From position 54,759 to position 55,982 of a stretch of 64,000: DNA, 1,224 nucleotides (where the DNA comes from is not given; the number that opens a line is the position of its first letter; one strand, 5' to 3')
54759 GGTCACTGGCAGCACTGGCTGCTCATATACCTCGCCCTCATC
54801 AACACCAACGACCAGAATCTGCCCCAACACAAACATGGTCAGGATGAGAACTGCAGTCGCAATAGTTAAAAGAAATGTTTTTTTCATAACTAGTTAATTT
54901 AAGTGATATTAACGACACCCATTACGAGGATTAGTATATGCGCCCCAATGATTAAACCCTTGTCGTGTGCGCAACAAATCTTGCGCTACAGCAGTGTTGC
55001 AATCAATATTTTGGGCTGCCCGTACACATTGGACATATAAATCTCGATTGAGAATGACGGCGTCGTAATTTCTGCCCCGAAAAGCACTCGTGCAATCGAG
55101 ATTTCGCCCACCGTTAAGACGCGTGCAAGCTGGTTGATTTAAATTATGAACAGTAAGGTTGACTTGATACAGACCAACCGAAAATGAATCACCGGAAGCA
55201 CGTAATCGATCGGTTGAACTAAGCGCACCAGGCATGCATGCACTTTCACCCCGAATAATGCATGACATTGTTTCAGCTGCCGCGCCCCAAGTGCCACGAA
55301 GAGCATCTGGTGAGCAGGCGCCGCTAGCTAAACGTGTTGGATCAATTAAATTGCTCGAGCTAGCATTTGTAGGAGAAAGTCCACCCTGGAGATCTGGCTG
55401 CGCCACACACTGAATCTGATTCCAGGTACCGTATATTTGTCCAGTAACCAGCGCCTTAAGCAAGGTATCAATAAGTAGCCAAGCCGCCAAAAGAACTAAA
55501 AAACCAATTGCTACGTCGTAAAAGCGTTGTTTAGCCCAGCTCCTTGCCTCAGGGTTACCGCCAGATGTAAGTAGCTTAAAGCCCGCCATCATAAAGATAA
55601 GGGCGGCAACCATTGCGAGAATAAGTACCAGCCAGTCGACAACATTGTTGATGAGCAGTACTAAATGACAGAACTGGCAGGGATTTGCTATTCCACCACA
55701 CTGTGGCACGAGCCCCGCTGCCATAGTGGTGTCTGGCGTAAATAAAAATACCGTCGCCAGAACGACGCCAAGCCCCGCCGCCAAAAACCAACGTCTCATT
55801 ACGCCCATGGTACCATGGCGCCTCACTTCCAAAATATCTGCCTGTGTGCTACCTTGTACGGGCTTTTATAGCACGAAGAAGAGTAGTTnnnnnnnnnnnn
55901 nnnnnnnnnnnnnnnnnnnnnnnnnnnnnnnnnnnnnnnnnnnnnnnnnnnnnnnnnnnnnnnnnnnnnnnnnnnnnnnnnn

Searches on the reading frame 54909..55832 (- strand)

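Call 70: search_protein_families(library=pfam, proteins=[window:54909-55832:-], max_evalue=0.001)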
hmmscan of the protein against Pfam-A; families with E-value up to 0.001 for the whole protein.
window:54909-55832:- (307 aa): 1 family
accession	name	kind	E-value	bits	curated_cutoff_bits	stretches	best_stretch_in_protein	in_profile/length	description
PF18895.5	T4SS_pilin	-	9.8e-13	48.4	26.6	1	58-123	6-70/71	Type IV secretion system pilin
